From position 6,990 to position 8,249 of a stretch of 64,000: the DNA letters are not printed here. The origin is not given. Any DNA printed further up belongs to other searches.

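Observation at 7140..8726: GAF domain replacing the N-terminal cytoplasmic domain of a GspF/PilC platform protein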

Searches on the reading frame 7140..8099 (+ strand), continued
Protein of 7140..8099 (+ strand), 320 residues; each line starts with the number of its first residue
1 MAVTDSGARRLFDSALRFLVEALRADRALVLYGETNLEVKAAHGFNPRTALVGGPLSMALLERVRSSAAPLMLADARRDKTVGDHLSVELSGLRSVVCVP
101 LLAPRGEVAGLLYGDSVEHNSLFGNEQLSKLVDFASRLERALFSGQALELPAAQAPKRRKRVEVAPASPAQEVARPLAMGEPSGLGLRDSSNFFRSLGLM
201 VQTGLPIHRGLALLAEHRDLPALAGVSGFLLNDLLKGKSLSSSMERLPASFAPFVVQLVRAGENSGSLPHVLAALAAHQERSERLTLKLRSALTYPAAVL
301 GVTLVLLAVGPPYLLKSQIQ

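Call 57: find_encoding_contigs(protein=P0070, flank=8000, max_places=1)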
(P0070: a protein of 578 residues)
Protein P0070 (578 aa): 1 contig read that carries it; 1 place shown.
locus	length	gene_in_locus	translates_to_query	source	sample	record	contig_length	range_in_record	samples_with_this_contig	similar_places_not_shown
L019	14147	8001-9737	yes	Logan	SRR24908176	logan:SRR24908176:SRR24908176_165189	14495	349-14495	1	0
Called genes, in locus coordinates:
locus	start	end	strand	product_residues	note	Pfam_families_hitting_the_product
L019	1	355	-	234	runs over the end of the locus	?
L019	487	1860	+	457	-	-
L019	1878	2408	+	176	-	PF03703:bPH_2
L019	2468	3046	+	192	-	PF04542:Sigma70_r2, PF08281:Sigma70_r4_2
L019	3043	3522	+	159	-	-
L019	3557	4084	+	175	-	-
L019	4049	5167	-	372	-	PF07394:DUF1501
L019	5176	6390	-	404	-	PF08811:DUF1800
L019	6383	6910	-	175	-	-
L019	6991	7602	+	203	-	PF01510:Amidase_2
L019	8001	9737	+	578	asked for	PF01590:GAF, PF13185:GAF_2 (weak), PF00482:T2SSF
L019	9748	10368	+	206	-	PF07963:N_methyl (faint)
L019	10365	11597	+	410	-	-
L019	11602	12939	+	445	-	PF00069:Pkinase, PF01636:APH (faint), PF07714:PK_Tyr_Ser-Thr, PF03109:ABC1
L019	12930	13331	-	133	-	-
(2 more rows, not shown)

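Call 58: find_encoding_contigs(protein=P0090, flank=8000, max_places=1)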
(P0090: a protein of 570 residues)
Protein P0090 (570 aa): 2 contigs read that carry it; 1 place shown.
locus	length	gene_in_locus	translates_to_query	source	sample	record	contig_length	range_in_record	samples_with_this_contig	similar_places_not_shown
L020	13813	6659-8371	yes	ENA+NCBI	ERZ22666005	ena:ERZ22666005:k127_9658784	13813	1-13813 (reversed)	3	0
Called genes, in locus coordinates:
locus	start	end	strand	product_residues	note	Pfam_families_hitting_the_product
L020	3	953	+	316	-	?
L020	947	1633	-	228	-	PF02698:DUF218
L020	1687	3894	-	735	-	-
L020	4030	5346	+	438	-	PF00069:Pkinase, PF01636:APH (faint), PF07714:PK_Tyr_Ser-Thr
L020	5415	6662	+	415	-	PF01636:APH (faint), PF00069:Pkinase, PF03109:ABC1 (faint), PF07714:PK_Tyr_Ser-Thr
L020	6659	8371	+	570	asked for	PF00482:T2SSF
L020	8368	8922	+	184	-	-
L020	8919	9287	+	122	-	-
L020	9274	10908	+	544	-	-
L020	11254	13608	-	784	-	PF02368:Big_2, PF13517:FG-GAP_3, PF01839:FG-GAP (weak)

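Call 71: search_protein_families(library=pfam, proteins=[P0035, P0036, P0041, P0053, P0064, P0077, P0104, P0116, P0128, P0159], max_evalue=0.001)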
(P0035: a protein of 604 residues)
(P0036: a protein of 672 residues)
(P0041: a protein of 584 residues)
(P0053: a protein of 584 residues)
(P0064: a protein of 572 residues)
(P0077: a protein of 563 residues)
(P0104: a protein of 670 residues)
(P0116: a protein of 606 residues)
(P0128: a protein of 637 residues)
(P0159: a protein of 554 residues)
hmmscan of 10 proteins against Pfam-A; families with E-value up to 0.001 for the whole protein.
P0035 (604 aa): 3 families
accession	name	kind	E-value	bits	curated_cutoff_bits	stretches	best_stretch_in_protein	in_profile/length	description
PF00482.28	T2SSF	-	5e-42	143.2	25.2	2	269-386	1-119/125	Type II secretion system (T2SS), protein F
PF01590.32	GAF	-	3.2e-06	28.1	22.4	1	17-107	40-133/133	GAF domain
PF13185.12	GAF_2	-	0.00021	21.9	28.6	1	20-107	46-135/136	GAF domain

P0036 (672 aa): 3 families
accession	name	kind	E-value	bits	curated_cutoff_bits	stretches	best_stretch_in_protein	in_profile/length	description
PF00482.28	T2SSF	-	1.5e-44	151.4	25.2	2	542-664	1-125/125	Type II secretion system (T2SS), protein F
PF01590.32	GAF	-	2.3e-08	35.1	22.4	1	151-270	17-131/133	GAF domain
PF13185.12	GAF_2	-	6.8e-06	26.8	28.6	1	186-263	51-126/136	GAF domain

P0041 (584 aa): 2 families
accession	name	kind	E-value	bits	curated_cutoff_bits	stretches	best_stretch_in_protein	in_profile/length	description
PF00482.28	T2SSF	-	1.2e-21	77.4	25.2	1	365-480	1-117/125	Type II secretion system (T2SS), protein F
PF01590.32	GAF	-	1.4e-10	42.2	22.4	1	6-126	8-129/133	GAF domain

P0053 (584 aa): 1 family
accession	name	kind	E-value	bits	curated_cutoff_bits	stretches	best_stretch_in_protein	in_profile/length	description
PF00482.28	T2SSF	-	6.6e-47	159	25.2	2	255-370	1-119/125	Type II secretion system (T2SS), protein F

P0064 (572 aa): 4 families
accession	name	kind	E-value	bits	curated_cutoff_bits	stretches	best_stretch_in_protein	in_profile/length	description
PF00482.28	T2SSF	-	3.6e-43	146.9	25.2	2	441-563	1-125/125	Type II secretion system (T2SS), protein F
PF01590.32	GAF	-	2.4e-09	38.3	22.4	1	9-142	3-132/133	GAF domain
PF13185.12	GAF_2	-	2.2e-08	34.9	28.6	1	6-138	2-130/136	GAF domain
PF13492.12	GAF_3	-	0.00022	22.1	27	1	7-139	1-123/129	GAF domain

P0077 (563 aa): 3 families
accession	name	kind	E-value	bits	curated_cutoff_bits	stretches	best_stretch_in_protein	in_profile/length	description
PF00482.28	T2SSF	-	1.3e-37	129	25.2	2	226-345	1-120/125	Type II secretion system (T2SS), protein F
PF01590.32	GAF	-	2.1e-06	28.7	22.4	1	25-158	4-130/133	GAF domain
PF13185.12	GAF_2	-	0.00046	20.8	28.6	0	25-133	6-108/136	GAF domain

P0104 (670 aa): 1 family
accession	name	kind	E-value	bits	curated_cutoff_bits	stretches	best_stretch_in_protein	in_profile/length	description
PF00482.28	T2SSF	-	7.5e-78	259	25.2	3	336-459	1-125/125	Type II secretion system (T2SS), protein F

P0116 (606 aa): 2 families
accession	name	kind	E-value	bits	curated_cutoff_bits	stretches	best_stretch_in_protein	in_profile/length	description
PF00482.28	T2SSF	-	1.3e-88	293.7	25.2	3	72-195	1-125/125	Type II secretion system (T2SS), protein F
PF01594.21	AI-2E_transport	-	5.5e-05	22.9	34.3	0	162-217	40-95/327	AI-2E family transporter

P0128 (637 aa): 1 family
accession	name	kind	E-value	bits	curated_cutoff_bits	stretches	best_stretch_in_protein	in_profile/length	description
PF00482.28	T2SSF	-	6.3e-53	178.5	25.2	2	505-627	1-125/125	Type II secretion system (T2SS), protein F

P0159 (554 aa): 1 family
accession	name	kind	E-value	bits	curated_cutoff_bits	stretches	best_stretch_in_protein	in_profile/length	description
PF00482.28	T2SSF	-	4.1e-35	120.9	25.2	2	223-331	2-114/125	Type II secretion system (T2SS), protein F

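Call 84: list_cluster_members(proteins=[P0016, P0017, P0022, P0023, P0024, P0025, P0028, P0029, P0033, P0037])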
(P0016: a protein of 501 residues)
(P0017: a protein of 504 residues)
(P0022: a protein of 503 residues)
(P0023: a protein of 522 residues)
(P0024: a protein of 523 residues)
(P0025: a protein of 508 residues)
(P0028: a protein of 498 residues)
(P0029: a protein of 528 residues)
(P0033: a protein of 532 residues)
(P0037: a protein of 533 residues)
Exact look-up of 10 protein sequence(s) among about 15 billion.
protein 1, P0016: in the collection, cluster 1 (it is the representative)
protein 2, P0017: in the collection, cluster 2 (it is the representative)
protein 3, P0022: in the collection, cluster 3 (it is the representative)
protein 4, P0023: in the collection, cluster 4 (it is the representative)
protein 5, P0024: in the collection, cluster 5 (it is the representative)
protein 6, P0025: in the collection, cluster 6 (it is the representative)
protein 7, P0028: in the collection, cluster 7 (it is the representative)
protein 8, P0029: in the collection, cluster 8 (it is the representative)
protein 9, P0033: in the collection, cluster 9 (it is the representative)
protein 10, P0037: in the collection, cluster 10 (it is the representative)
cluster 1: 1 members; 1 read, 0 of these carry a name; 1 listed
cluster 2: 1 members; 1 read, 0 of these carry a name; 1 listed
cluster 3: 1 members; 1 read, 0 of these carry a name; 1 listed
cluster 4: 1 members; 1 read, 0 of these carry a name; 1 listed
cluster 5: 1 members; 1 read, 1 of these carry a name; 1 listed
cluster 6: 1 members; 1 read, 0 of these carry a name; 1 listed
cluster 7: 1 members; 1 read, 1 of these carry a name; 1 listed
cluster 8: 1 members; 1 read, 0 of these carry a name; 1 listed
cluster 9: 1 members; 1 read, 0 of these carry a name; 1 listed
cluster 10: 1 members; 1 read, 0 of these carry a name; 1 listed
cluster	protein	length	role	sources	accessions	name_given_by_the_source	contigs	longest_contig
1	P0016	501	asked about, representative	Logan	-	-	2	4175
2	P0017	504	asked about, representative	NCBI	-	-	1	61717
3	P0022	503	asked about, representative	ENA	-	-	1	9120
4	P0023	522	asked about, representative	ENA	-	-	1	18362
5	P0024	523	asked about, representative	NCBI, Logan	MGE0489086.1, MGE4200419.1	MAG: type II secretion system F family protein [Vulcanimicrobiota bacterium]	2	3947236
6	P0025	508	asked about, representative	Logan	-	-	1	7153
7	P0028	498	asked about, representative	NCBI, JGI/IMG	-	type II secretory pathway component PulF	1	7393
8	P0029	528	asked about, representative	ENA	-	-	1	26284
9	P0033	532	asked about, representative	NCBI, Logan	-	-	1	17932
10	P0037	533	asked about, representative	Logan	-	-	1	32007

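Call 85: find_encoding_contigs(protein=P0024, flank=10000, max_places=2)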
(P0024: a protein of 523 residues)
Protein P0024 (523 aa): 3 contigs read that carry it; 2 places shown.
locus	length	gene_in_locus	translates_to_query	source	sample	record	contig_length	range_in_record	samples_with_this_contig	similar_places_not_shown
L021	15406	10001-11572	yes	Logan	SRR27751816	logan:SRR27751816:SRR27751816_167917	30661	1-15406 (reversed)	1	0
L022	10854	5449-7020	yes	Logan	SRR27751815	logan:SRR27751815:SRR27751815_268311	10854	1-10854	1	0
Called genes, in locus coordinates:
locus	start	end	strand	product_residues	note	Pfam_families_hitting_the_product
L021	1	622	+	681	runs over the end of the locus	PF10282:Lactonase (weak), PF07676:PD40 (faint), PF26550:Tricorn_2nd (faint), PF10282:Lactonase, PF26549:Tricorn_N (faint)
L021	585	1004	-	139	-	-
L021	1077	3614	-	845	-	PF07719:TPR_2 (faint)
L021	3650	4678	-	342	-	PF01546:Peptidase_M20, PF07687:M20_dimer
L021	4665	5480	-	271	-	PF14805:THDPS_N_2, PF00132:Hexapep (weak), PF14602:Hexapep_2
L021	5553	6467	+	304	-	PF28597:T2SSF_N, PF12796:Ank_2, PF12796:Ank_2, PF13857:Ank_5, PF00023:Ank, PF13857:Ank_5, PF13637:Ank_4, PF13857:Ank_5, +2 more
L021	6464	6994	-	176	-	PF07963:N_methyl (weak)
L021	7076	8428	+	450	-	PF07690:MFS_1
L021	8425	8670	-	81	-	-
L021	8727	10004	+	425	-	PF08308:PEGA (weak), PF01636:APH (faint), PF00069:Pkinase, PF07714:PK_Tyr_Ser-Thr, PF03109:ABC1 (weak)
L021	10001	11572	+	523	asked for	PF01590:GAF, PF13185:GAF_2 (faint), PF00482:T2SSF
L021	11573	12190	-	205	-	-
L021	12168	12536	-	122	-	-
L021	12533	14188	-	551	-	-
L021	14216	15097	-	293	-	PF00795:CN_hydrolase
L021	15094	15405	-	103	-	?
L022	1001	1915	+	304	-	PF28597:T2SSF_N, PF12796:Ank_2, PF12796:Ank_2, PF13857:Ank_5, PF00023:Ank, PF13857:Ank_5, PF13637:Ank_4, PF13857:Ank_5, +2 more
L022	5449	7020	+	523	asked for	PF01590:GAF, PF13185:GAF_2 (faint), PF00482:T2SSF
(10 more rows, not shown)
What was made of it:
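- A second cassette lies on the same 3.9-Mb contig as the window (calls 84, 85). A T2SSF_N-ankyrin protein near the second cassette shows the N-domain can act as a portable docking module (call 85).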

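Call 87: search_protein_families(library=pfam, proteins=[L021:5553-6467:+, L014:18473-19348:+, L021:8727-10004:+], max_evalue=0.1)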
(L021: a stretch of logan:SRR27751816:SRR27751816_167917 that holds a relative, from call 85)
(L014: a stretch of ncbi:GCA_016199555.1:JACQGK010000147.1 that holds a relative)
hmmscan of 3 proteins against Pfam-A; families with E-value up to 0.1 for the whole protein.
L021:5553-6467:+ (304 aa): 7 families
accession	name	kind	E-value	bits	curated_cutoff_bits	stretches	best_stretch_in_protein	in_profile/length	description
PF12796.13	Ank_2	-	1.9e-34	118.5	27.3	3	166-249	10-90/90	Ankyrin repeats (3 copies)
PF00023.36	Ank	-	7.1e-32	108.1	21.1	5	218-249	1-32/33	Ankyrin repeat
PF13637.12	Ank_4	-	2.1e-28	98.2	22.7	4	226-272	4-50/50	Ankyrin repeats (many copies)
PF13857.12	Ank_5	-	4.7e-27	94.2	27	3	238-292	1-56/56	Ankyrin repeats (many copies)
PF13606.12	Ank_3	-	1e-22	77.9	22.3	3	219-246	2-29/30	Ankyrin repeat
PF23745.1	ANK_LRRK2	-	0.00016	21.9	27.5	0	124-206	35-113/130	LRRK2 ANK repeat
PF24521.3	Ank_KRIT1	-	0.00064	19.9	80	1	193-295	25-128/149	KRIT1 ankyrin-repeats domain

L014:18473-19348:+ (291 aa): 7 families
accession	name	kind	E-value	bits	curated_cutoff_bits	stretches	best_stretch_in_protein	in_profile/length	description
PF13637.12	Ank_4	-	1.8e-30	104.7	22.7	4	204-251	3-50/50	Ankyrin repeats (many copies)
PF12796.13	Ank_2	-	3.1e-30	105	27.3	3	207-287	6-86/90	Ankyrin repeats (3 copies)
PF00023.36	Ank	-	2.3e-28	97.1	21.1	3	230-257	1-28/33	Ankyrin repeat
PF13606.12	Ank_3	-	3.4e-17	61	22.3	2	44-69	4-29/30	Ankyrin repeat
PF13857.12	Ank_5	-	2.2e-16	60.2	27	2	218-254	2-39/56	Ankyrin repeats (many copies)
PF24521.3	Ank_KRIT1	-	9.6e-07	29.1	80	1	13-71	21-77/149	KRIT1 ankyrin-repeats domain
PF23745.1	ANK_LRRK2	-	0.0012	19.1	27.5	0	19-63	73-114/130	LRRK2 ANK repeat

L021:8727-10004:+ (425 aa): 10 families
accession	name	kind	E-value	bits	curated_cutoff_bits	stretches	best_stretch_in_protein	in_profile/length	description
PF00069.31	Pkinase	-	5.6e-56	190.3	31.7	1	159-416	1-261/263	Protein kinase domain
PF07714.23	PK_Tyr_Ser-Thr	-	1.7e-36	126.3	23.1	1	161-406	3-248/258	Protein tyrosine and serine/threonine kinase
PF01636.29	APH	-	4.7e-08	33.5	23.2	2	259-307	148-198/239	Phosphotransferase enzyme family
PF03109.22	ABC1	-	9.8e-07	28.6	22.9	1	204-312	117-220/244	ABC1 atypical kinase-like domain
PF08308.17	PEGA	-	1.1e-05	25.7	20.8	1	22-68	4-51/71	PEGA domain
PF14531.12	Kinase-like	-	0.00014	21.7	25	1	255-362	140-253/289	Kinase-like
PF17667.7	Pkinase_fungal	-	0.00017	20.9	24.1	1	277-342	305-375/387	Fungal protein kinase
PF01163.29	RIO1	-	0.0027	17.8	22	1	236-306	82-151/187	RIO domain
PF14316.11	DUF4381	-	0.036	14.8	27.2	1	101-141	14-58/145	Domain of unknown function (DUF4381)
PF13567.11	DUF4131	-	0.058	13.5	31.6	0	102-127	2-28/165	Domain of unknown function (DUF4131)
